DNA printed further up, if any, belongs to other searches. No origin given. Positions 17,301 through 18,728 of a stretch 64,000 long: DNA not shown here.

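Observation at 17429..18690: COG1373-type AAA ATPase gene inserted at the 3' end of secY with a ~50-bp duplicated junction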

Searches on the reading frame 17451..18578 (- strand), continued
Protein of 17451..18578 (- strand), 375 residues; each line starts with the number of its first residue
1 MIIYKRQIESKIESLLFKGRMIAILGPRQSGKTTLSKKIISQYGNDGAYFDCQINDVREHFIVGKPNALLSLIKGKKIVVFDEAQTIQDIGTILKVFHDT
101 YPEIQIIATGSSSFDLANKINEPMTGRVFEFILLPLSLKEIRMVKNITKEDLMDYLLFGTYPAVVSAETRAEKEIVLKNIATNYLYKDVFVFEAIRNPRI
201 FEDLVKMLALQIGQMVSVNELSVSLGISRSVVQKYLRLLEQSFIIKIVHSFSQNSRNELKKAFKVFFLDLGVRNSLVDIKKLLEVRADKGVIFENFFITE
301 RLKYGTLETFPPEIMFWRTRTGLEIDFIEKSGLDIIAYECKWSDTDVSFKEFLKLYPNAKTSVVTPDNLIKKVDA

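Call 74: fold_search(model_id=the predicted structure, library=pdb)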
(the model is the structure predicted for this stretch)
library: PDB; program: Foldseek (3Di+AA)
matches with E <= 10: 1874; with E <= 0.001: 125
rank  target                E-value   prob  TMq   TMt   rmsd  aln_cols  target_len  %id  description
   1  2qby_B                7.4e-07  1.00  0.30  0.31  13.6       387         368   14  Crystal structure of a heterodimer of Cdc6/Orc1 initiators bound to origin DNA (from S. solfataricus) (released 2007-09-11)
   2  3pfi_B                1.6e-06  1.00  0.37  0.47   8.8       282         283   14  2.7 Angstrom resolution crystal structure of a probable holliday junction DNA helicase (ruvB) from Campylobacter jejun (released 2010-11-10)
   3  3sfz                  2.9e-06  1.00  0.33  0.13  16.4       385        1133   12  Crystal structure of full-length murine Apaf-1 (released 2011-08-24)
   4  9zjs_B                3.6e-06  1.00  0.27  0.12  14.8       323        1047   14  Human sterile alpha motif domain-containing protein 9 (SAMD9), asymmetric dimer "shell" shape (released 2026-02-25)
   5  1z6t_B                5.6e-06  1.00  0.27  0.19  17.4       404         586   10  Structure of the apoptotic protease-activating factor 1 bound to ADP (released 2005-04-19)
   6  3shf                  8.3e-06  1.00  0.30  0.12  17.7       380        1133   10  Crystal structure of the R265S mutant of full-length murine Apaf-1 (released 2011-08-24)
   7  5juy_A                9.8e-06  1.00  0.41  0.17  10.6       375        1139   14  Active human apoptosome with procaspase-9 (released 2016-10-19)
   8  5juy_B                9.8e-06  1.00  0.41  0.16  10.6       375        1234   14  Active human apoptosome with procaspase-9 (released 2016-10-19)
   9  7tjh_I                1.0e-05  1.00  0.30  0.30  16.1       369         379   11  S. cerevisiae ORC bound to 84 bp ARS1 DNA and Cdc6 (state 1) with flexible Orc6 N-terminal domain (released 2022-10-05)
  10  9bcx_I                1.1e-05  1.00  0.28  0.30  15.3       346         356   13  Cryo-EM structure of the S. cerevisiae ORC-Cdc6-Mcm2-7-DNA complex with a fully closed Mcm2-Mcm5 DNA entry gate (released 2025-01-01)
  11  1z6t_A                1.2e-05  1.00  0.29  0.20  17.5       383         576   12  Structure of the apoptotic protease-activating factor 1 bound to ADP (released 2005-04-19)
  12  8efy_M                1.5e-05  1.00  0.32  0.36   9.2       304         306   15  Structure of double homo-hexameric AAA+ ATPase RuvB motors (released 2023-05-10)
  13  9dx5_F                1.8e-05  1.00  0.34  0.46   8.3       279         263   15  EcRuvB T102R hexamer assembly (released 2026-01-21)
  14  9lq4_A                1.9e-05  1.00  0.31  0.16  14.8       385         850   12  Structure of the human monomeric NLRP7-TCL1A complex (released 2025-12-10)
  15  9lq2_A                2.0e-05  1.00  0.31  0.15  14.8       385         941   12  Structure of human dimeric NLRP7-TCL1A complex (released 2025-12-10)
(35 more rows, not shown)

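Call 76: search_protein_families(library=pfam, proteins=[L108:2915-3121:+])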
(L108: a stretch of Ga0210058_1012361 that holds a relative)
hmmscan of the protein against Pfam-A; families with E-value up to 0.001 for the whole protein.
L108:2915-3121:+ (68 aa): 1 family
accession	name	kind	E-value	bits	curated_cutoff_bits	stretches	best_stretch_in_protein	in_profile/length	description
PF00830.24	Ribosomal_L28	-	2.7e-15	56.6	27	1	3-57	1-57/60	Ribosomal L28 family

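Call 86: find_encoding_contigs(protein=P0042, flank=2500, max_places=10)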
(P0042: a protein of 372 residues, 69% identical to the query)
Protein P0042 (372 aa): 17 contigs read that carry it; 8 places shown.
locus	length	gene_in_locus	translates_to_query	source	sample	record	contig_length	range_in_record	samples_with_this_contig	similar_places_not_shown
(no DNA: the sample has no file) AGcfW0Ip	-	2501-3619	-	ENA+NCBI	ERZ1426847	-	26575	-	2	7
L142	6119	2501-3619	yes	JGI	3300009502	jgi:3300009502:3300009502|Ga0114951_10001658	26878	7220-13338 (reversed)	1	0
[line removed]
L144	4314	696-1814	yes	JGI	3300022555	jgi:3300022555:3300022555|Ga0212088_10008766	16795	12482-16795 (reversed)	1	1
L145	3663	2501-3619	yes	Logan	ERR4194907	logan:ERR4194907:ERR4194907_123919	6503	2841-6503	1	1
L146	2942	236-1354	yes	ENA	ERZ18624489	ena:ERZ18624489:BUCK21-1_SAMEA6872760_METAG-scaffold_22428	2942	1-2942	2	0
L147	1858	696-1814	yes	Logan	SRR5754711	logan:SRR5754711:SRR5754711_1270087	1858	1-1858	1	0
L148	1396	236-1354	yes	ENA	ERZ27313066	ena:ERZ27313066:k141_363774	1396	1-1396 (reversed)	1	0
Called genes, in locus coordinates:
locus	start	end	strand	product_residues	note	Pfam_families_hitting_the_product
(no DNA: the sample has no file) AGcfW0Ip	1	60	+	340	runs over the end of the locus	PF01471:PG_binding_1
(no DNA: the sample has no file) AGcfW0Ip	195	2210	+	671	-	PF01471:PG_binding_1 (faint)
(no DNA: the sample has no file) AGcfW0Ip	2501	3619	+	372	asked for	PF13173:AAA_14, PF13635:DUF4143, PF08279:HTH_11 (weak)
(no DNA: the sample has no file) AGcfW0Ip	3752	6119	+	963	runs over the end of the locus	PF02450:LCAT, PF05057:DUF676 (weak)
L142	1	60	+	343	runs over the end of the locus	PF01471:PG_binding_1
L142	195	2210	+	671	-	PF01471:PG_binding_1 (faint)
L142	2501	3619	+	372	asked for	PF13173:AAA_14, PF13635:DUF4143, PF08279:HTH_11 (weak)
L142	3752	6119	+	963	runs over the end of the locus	PF02450:LCAT, PF05057:DUF676 (weak)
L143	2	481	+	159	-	?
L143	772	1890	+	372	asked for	PF13173:AAA_14, PF13635:DUF4143, PF08279:HTH_11 (weak)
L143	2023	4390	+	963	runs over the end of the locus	PF02450:LCAT, PF05057:DUF676 (weak)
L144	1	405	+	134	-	?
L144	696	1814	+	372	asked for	PF13173:AAA_14, PF13635:DUF4143, PF08279:HTH_11 (weak)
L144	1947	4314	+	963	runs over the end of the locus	PF02450:LCAT, PF05057:DUF676 (weak)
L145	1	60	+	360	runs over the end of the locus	PF01471:PG_binding_1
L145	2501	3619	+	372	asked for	PF13173:AAA_14, PF13635:DUF4143, PF08279:HTH_11 (weak)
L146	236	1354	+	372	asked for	PF13173:AAA_14, PF13635:DUF4143, PF08279:HTH_11 (weak)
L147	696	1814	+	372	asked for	PF13173:AAA_14, PF13635:DUF4143, PF08279:HTH_11 (weak)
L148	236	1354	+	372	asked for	PF13173:AAA_14, PF13635:DUF4143, PF08279:HTH_11 (weak)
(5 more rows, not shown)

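Call 90: search_dna_similar(query=window:17454-18578:-, collection=plasmids, mode=protein, max_rows=15)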
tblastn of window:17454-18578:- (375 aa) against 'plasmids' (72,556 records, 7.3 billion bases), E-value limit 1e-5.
Records with a match: 543; places in all: 585; records where one place covers at least 80% of the query: 323.
Best place of each record, by identity: <60% 543.
By first word of the organism name: Acinetobacter 171; Rhizobium 76; Agrobacterium 49; Moraxella 38; Thermus 20; Sinorhizobium 13; Ensifer 8; Bacteroides 7; Sulfitobacter 7; Enterococcus 7; and 80 more.
By predicted mobility (MOB-suite, as given by PLSDB): non-mobilizable 204; conjugative 173; mobilizable 166.
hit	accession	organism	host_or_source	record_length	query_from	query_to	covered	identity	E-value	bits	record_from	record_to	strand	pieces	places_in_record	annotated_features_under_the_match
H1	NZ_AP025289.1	Treponema saccharophilum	-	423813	5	368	97%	42.3%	2e-86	292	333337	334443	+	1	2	ATP-binding protein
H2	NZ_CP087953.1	Desulfosarcina sp. BuS5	-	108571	2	369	98%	39.0%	2e-76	263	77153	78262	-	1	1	ATP-binding protein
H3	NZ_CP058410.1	Trichlorobacter lovleyi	whole genome,river sediment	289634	1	370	99%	36.5%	6e-67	236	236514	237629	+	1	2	ATP-binding protein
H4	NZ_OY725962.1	Bacteroides finegoldii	-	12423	6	373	98%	35.8%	1e-65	232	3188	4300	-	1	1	ATP-binding protein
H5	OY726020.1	Phocaeicola massiliensis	-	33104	6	373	98%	35.8%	1e-65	232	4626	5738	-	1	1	none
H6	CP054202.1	Bacteroides uniformis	Homo sapiens,whole organism,feces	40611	69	368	80%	39.8%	8e-64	227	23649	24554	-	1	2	record has no annotation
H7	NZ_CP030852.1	Runella rosea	Whole organism,fresh water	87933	5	345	91%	31.1%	1e-35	145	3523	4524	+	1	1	ATP-binding protein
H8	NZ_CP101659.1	Wolbachia endosymbiont of Aedes albopictus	Aedes albopictus,Wolbachia purified ...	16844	3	364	97%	28.9%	1e-34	142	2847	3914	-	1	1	ATP-binding protein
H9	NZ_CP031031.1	Runella sp. SP2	whole organism,freshwater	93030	6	364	96%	29.2%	2e-32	135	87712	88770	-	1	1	ATP-binding protein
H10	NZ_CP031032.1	Runella sp. SP2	whole organism,freshwater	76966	6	364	96%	28.9%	9e-35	143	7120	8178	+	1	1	ATP-binding protein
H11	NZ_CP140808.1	Rhizobium beringeri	Trifolium pratense,whole organism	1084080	5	345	91%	29.8%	7e-20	123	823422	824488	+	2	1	record has no annotation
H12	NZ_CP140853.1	Rhizobium beringeri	Trifolium pratense,whole organism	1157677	5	345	91%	29.8%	2e-19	121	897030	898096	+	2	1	record has no annotation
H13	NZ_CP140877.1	Rhizobium beringeri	Trifolium pratense,whole organism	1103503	5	345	91%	29.8%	4e-19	121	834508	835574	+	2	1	record has no annotation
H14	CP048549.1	Agrobacterium tumefaciens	walnut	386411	3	355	94%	28.4%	8e-25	113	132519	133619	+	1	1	ATP-binding protein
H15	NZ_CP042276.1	Agrobacterium tumefaciens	Juglans regia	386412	3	355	94%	28.4%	8e-25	113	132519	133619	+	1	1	ATP-binding protein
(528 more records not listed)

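Call 91: get_annotated_region(hit=H1, flank=2000)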
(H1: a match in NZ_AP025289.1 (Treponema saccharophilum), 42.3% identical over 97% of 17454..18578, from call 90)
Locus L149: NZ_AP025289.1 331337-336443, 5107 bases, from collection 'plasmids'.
description: Treponema saccharophilum strain JCM 32279 plasmid pTS1, complete sequence
organism: Treponema saccharophilum (NCBI taxid 165)
taxonomy: Bacteria; Spirochaetota; Spirochaetia; Spirochaetales; Treponemataceae; Treponema; Treponema saccharophilum
host: -; source: -; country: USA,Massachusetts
typing (MOB-suite, as given by PLSDB): non-mobilizable
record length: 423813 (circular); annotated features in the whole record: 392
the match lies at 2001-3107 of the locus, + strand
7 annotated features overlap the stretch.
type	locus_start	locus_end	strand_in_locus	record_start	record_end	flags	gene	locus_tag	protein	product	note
CDS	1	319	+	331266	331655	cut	-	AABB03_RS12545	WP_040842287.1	GxxExxY protein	-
CDS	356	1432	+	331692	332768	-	-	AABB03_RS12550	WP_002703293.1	Fic family protein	-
CDS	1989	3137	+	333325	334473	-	-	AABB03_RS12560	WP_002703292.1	ATP-binding protein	-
CDS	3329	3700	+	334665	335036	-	-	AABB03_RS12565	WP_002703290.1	hypothetical protein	-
CDS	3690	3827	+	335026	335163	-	-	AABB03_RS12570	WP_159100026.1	hypothetical protein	-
CDS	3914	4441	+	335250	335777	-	-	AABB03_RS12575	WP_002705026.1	helix-turn-helix domain-containing protein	-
CDS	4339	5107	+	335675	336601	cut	-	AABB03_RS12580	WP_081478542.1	IS3 family transposase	-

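Call 92: get_annotated_region(hit=H2, flank=2000)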
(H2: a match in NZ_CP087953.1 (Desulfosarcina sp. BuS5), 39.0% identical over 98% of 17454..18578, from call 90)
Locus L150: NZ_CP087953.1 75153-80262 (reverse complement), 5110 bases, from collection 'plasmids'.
description: Desulfosarcina sp. BuS5 plasmid unnamed1, complete sequence
organism: Desulfosarcina sp. BuS5 (NCBI taxid 933262)
taxonomy: Bacteria; Thermodesulfobacteriota; Desulfobacteria; Desulfobacterales; Desulfosarcinaceae; Desulfosarcina; Desulfosarcina sp. BuS5
host: -; source: -; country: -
typing (MOB-suite, as given by PLSDB): non-mobilizable
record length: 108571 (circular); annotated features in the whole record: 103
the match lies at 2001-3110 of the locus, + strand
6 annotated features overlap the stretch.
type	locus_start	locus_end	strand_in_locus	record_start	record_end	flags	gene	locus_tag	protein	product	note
CDS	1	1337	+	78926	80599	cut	-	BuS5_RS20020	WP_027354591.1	helix-turn-helix domain-containing protein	-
CDS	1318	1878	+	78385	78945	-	-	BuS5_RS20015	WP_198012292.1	sigma-70 family RNA polymerase sigma factor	-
CDS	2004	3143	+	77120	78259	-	-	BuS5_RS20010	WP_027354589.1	ATP-binding protein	-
CDS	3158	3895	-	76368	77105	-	-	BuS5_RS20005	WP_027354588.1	hypothetical protein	-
CDS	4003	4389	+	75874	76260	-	-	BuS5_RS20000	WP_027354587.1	hypothetical protein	-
CDS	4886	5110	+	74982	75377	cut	-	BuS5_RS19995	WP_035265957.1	single-stranded DNA-binding protein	-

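Call 93: get_annotated_region(hit=H3, flank=2000)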
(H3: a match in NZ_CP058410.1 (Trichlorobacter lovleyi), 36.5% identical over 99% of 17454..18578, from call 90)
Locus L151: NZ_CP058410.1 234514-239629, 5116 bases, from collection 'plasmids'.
description: Trichlorobacter lovleyi strain IAE plasmid pIAE1, complete sequence
organism: Trichlorobacter lovleyi (NCBI taxid 313985)
taxonomy: Bacteria; Thermodesulfobacteriota; Desulfuromonadia; Geobacterales; Geobacteraceae; Trichlorobacter; Trichlorobacter lovleyi
host: -; source: whole genome,river sediment; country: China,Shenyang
typing (MOB-suite, as given by PLSDB): non-mobilizable; mating-pair formation MPF_T
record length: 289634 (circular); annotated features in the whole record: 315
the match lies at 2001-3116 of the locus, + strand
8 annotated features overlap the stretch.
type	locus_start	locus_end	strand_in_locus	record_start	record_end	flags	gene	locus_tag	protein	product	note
CDS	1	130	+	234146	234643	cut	-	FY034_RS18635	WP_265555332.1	alpha/beta hydrolase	-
CDS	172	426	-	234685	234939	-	-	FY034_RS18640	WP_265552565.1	Txe/YoeB family addiction module toxin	GO:0008219 - cell death [Evidence IEA]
CDS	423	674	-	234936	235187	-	-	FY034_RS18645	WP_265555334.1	type II toxin-antitoxin system prevent-host-death family antitoxin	GO:0008219 - cell death [Evidence IEA]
CDS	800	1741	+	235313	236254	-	cbiB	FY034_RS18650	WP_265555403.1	adenosylcobinamide-phosphate synthase CbiB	GO:0009236 - cobalamin biosynthetic process [Evidence IEA]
CDS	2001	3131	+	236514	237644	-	-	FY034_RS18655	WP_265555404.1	ATP-binding protein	-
CDS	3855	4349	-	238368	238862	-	-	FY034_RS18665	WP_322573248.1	GNAT family N-acetyltransferase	-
CDS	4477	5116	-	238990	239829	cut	sul1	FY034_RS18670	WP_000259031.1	sulfonamide-resistant dihydropteroate synthase Sul1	-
predicted_resistance_gene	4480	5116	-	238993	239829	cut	sul1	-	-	sulfonamide-resistant dihydropteroate synthase Sul1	predicted by amrfinderplus; class SULFONAMIDE; identity 100.0%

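Call 94: get_annotated_region(hit=H4, flank=2000)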
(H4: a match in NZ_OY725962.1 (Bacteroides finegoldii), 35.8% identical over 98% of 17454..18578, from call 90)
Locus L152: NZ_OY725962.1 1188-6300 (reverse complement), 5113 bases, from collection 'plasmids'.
description: Bacteroides finegoldii strain Bacteroides finegoldii TSDC17.2-1.1 plasmid 60, complete sequence
organism: Bacteroides finegoldii (NCBI taxid 338188)
taxonomy: Bacteria; Bacteroidota; Bacteroidia; Bacteroidales; Bacteroidaceae; Bacteroides; Bacteroides finegoldii
host: -; source: -; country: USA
typing (MOB-suite, as given by PLSDB): non-mobilizable
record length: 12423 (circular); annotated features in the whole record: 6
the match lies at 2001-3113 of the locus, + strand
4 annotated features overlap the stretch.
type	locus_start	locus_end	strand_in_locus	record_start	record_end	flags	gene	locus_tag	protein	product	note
CDS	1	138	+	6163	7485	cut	-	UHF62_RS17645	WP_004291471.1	sigma-54 dependent transcriptional regulator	GO:0006355 - regulation of DNA-templated transcription [Evidence IEA]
CDS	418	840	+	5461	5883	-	-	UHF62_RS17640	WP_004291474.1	dihydrofolate reductase family protein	-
CDS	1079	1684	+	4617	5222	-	-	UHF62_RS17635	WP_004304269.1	RteC domain-containing protein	-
CDS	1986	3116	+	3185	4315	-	-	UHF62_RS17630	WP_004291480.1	ATP-binding protein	-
